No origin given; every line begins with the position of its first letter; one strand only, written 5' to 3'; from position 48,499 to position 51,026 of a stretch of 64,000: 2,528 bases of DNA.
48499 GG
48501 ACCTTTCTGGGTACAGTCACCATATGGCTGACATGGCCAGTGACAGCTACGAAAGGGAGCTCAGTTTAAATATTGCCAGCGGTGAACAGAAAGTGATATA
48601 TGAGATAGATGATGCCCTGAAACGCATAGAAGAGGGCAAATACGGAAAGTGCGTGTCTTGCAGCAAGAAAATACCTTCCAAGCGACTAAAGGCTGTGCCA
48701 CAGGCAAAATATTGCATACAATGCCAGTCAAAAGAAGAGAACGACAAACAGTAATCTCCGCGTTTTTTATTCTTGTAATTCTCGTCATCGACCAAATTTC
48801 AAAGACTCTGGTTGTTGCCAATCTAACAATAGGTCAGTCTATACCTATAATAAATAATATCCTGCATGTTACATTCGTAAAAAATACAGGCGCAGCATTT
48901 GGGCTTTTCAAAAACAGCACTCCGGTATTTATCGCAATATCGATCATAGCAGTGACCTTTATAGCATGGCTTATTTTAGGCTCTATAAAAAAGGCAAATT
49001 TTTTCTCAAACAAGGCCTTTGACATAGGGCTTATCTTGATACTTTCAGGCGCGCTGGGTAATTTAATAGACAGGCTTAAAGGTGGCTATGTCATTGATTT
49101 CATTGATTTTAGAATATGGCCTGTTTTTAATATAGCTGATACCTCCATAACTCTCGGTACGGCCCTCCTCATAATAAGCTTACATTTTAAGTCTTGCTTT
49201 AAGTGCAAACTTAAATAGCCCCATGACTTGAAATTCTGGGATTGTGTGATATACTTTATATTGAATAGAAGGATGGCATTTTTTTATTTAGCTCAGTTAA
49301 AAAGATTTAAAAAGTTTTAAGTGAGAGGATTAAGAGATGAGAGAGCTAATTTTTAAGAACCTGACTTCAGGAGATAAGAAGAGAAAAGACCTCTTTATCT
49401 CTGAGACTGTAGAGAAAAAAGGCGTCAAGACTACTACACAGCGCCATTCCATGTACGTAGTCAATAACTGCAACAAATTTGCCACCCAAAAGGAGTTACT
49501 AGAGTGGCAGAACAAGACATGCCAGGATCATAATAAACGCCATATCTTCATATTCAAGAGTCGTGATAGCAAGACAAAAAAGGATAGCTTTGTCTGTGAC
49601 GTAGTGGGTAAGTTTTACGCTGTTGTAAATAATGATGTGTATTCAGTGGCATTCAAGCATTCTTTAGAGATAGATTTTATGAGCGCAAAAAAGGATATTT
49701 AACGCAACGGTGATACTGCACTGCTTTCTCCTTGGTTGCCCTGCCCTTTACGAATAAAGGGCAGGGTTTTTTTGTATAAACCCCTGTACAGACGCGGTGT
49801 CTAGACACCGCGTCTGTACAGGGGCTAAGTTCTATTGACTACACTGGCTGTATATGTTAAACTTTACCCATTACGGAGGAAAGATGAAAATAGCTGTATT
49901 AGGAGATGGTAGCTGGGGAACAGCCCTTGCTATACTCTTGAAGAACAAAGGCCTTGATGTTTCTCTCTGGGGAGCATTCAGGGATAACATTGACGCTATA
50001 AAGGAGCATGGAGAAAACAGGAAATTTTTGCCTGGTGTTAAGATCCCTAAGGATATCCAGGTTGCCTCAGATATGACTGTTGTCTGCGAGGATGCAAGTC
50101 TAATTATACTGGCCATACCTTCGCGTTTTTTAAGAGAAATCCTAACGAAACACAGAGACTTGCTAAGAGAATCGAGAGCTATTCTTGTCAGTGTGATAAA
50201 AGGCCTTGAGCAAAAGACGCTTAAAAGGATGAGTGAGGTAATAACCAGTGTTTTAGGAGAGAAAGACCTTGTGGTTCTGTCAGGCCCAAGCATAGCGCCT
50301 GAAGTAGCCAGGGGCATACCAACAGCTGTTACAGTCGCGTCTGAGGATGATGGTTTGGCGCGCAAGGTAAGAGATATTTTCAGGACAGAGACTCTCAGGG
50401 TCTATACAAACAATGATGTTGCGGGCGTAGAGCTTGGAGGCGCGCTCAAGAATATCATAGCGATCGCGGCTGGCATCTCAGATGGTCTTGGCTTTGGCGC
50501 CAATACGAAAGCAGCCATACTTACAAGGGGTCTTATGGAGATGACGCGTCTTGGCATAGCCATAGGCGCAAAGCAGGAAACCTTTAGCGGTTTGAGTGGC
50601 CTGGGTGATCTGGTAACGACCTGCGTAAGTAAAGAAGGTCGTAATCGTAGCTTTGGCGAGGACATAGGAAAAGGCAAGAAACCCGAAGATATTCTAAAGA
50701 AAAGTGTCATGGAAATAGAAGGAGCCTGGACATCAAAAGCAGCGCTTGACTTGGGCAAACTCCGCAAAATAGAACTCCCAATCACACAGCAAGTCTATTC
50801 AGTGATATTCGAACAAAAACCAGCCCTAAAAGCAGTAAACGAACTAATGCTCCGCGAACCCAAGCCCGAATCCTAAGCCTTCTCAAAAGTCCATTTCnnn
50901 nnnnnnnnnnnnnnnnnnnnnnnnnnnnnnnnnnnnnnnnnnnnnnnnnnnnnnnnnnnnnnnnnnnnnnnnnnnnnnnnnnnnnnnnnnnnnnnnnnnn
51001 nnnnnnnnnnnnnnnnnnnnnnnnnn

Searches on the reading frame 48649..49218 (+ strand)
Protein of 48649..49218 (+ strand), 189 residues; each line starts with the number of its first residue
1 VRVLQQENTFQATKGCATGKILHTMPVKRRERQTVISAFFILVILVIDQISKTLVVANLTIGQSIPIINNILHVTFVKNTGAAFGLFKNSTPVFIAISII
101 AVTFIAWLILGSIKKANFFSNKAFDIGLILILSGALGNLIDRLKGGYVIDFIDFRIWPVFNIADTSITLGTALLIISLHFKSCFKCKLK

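Call 72: search_protein_families(library=pfam, proteins=[window:48649-49218:+])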
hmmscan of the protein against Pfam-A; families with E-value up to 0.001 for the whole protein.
window:48649-49218:+ (189 aa): 1 family
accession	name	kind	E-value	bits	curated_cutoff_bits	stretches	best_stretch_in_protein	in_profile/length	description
PF01252.23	Peptidase_A8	-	5.2e-37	127.6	25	1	41-179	2-141/142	Signal peptidase (SPase) II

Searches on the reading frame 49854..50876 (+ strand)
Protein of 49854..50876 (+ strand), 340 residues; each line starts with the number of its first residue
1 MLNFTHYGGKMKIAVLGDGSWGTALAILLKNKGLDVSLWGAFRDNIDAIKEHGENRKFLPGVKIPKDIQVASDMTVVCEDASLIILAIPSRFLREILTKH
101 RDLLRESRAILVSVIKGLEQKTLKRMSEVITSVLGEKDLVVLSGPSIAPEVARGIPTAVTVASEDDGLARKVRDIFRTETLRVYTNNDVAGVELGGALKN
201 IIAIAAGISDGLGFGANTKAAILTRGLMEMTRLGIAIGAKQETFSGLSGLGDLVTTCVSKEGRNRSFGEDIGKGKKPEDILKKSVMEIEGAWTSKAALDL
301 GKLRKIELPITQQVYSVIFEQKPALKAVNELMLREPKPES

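Call 72: search_protein_families(library=pfam, proteins=[window:49854-50876:+])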
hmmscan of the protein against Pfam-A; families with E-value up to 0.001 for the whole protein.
window:49854-50876:+ (340 aa): 4 families
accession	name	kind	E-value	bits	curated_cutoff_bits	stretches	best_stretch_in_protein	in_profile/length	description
PF07479.19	NAD_Gly3P_dh_C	-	4.6e-53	179.7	25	1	188-328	1-141/142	NAD-dependent glycerol-3-phosphate dehydrogenase C-terminus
PF01210.29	NAD_Gly3P_dh_N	-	8.8e-52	175.7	23.1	1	12-167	1-156/158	NAD-dependent glycerol-3-phosphate dehydrogenase N-terminus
PF20618.3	GPD_NAD_C_bact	-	2.1e-14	54.2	27.6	1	248-314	1-66/66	Bacterial GPD, NAD-dependent C-terminal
PF02558.23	ApbA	-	7e-06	26.2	22.2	1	13-112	1-98/150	Ketopantoate reductase PanE/ApbA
